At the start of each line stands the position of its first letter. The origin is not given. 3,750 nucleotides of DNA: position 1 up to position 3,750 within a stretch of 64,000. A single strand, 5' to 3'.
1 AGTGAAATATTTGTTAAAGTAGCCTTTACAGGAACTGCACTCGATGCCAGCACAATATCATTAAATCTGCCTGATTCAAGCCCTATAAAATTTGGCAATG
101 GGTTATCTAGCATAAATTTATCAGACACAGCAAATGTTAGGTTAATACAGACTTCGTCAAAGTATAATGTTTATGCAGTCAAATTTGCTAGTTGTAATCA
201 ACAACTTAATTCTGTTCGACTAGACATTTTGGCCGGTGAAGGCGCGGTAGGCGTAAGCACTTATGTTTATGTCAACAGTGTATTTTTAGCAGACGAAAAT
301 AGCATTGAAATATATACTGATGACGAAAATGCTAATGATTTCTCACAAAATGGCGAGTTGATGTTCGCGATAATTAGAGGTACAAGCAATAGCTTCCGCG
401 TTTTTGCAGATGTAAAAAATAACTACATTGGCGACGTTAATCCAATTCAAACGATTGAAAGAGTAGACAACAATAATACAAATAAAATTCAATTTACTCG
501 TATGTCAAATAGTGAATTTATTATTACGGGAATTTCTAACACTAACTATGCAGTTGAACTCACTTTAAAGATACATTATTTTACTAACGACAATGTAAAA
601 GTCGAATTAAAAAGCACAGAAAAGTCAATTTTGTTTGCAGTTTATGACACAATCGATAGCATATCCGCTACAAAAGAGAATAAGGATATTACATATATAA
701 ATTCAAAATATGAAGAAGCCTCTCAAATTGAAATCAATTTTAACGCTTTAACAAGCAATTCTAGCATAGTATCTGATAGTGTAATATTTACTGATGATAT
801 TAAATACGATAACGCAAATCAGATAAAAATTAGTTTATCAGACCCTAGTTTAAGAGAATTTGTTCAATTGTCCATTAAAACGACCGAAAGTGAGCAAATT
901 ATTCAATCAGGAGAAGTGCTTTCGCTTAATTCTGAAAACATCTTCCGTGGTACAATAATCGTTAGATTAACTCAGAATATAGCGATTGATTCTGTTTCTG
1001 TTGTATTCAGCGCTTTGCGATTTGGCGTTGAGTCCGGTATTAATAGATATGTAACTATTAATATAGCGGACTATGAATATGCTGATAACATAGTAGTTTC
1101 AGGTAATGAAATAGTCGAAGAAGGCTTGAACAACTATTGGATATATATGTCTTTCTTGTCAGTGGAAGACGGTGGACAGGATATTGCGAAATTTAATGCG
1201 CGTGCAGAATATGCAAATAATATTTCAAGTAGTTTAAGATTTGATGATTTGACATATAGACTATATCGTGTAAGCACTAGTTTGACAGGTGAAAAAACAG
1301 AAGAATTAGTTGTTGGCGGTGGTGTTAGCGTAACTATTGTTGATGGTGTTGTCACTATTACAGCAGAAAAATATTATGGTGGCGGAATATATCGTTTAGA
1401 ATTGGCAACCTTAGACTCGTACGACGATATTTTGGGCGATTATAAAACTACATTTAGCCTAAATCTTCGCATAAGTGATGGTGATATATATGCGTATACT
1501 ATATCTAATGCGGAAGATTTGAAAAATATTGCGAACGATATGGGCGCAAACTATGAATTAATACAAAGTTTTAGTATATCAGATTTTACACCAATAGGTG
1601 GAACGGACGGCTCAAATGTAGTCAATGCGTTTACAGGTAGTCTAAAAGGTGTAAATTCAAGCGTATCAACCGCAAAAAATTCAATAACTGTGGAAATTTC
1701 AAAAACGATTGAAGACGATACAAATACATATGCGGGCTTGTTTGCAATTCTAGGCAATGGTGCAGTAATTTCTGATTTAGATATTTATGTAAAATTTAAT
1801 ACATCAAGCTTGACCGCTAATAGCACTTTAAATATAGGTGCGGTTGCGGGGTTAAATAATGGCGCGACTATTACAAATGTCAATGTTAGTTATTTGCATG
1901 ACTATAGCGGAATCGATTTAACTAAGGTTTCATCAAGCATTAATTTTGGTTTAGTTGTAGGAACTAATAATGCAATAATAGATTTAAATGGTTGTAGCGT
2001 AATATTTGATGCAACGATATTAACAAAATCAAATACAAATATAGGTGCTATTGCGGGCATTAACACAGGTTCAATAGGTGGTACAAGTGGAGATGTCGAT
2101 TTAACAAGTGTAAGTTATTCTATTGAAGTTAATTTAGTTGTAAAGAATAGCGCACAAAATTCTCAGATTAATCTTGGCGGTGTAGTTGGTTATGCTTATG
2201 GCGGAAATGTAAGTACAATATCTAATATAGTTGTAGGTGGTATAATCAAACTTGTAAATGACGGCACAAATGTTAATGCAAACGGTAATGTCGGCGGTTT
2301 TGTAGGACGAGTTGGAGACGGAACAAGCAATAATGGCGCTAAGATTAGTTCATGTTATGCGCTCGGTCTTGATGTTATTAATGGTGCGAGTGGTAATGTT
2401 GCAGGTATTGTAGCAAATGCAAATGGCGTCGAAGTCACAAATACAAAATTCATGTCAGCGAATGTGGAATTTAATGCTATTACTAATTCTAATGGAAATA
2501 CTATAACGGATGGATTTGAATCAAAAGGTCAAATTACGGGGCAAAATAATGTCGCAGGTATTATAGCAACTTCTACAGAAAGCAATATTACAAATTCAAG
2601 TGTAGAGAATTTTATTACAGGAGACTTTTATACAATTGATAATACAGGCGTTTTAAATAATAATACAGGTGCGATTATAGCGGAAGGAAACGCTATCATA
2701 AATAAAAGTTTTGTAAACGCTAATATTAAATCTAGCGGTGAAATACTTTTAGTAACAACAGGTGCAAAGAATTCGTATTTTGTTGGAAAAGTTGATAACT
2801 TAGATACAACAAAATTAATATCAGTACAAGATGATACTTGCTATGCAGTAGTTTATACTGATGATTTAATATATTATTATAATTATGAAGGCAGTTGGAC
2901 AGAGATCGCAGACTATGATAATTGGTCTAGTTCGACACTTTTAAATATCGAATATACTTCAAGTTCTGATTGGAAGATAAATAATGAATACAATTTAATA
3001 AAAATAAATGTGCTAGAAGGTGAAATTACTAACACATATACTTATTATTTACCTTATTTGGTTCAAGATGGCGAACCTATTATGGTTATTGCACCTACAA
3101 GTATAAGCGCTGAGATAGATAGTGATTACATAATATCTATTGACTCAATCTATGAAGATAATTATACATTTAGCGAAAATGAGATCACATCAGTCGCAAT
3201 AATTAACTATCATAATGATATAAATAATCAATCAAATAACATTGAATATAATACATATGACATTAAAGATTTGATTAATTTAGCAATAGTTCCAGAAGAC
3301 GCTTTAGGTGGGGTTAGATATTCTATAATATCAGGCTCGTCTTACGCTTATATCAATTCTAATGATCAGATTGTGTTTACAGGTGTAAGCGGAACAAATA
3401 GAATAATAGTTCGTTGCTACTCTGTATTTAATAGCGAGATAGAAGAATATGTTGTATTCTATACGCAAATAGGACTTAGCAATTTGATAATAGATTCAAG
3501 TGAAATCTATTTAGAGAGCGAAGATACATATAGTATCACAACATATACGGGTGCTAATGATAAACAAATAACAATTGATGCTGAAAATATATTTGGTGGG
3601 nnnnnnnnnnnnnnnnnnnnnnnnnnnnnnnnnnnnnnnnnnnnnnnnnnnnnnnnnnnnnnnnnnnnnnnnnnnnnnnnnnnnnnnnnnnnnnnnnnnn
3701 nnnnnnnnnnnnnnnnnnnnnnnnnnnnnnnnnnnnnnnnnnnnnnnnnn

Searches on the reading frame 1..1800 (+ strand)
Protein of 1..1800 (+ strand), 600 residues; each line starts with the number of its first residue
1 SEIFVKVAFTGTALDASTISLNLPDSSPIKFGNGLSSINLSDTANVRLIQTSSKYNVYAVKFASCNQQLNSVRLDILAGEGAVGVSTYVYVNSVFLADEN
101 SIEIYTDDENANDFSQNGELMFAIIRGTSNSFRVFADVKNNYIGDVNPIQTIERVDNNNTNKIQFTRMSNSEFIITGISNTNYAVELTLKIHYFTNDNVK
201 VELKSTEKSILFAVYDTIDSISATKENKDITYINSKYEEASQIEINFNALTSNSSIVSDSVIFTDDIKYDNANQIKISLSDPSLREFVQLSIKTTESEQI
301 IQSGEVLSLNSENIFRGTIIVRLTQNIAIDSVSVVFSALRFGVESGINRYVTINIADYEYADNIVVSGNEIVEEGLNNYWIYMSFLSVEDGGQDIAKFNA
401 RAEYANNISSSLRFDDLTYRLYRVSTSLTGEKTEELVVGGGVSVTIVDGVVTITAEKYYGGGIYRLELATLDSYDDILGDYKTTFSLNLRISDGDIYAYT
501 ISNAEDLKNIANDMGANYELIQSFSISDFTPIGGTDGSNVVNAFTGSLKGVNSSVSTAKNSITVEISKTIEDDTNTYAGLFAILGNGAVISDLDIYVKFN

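Call 63: find_related_loci(query=window:1-1800:+, collection=metagenome_contigs, flank=10000)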
Query window:1-1800:+ (600 aa) in metagenome_contigs; peptide patterns used: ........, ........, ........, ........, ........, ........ (x = any residue, [..] = any of these).
86 stretches matched a pattern, but none encodes a relative of the query by tblastn (E <= 1e-3).

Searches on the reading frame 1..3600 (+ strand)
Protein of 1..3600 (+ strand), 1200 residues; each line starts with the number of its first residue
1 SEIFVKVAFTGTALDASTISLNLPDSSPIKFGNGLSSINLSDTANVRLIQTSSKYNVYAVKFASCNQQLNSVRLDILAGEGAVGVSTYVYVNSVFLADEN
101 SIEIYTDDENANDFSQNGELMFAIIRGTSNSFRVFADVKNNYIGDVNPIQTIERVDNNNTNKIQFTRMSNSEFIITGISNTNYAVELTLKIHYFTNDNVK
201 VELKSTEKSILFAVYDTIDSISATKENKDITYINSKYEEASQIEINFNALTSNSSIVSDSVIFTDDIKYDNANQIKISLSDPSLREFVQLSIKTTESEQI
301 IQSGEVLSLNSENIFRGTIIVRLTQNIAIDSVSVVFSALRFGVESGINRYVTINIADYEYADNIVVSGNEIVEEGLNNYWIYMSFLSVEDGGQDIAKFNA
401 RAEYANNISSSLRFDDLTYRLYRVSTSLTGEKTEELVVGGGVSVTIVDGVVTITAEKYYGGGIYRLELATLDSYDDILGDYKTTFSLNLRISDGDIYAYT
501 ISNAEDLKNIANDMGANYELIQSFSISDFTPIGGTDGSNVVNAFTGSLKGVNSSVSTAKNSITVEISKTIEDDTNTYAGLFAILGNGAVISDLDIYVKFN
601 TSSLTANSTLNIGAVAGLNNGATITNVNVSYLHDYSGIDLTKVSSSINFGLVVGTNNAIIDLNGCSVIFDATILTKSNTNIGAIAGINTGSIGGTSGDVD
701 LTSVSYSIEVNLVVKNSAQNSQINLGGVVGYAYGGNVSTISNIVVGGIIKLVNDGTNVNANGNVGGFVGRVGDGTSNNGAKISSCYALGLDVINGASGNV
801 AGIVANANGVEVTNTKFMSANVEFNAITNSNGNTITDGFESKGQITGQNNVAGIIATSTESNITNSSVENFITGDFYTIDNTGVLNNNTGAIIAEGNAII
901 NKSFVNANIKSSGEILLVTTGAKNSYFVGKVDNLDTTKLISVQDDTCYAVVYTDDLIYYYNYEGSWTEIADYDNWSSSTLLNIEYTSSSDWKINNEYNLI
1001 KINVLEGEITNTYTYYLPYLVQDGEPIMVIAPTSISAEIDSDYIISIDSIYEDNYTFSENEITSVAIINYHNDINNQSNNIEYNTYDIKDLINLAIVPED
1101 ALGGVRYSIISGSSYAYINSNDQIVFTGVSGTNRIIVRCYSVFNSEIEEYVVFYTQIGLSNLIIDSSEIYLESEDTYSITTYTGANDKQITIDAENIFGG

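Call 93: search_protein_families(library=pfam, proteins=[window:1-3600:+], max_evalue=10)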
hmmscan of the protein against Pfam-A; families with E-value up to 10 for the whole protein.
window:1-3600:+ (1200 aa): 1 family
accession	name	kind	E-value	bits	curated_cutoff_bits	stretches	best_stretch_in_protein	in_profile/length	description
PF07581.17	Glug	-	0.31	12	20.5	3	761-792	2-27/28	The GLUG motif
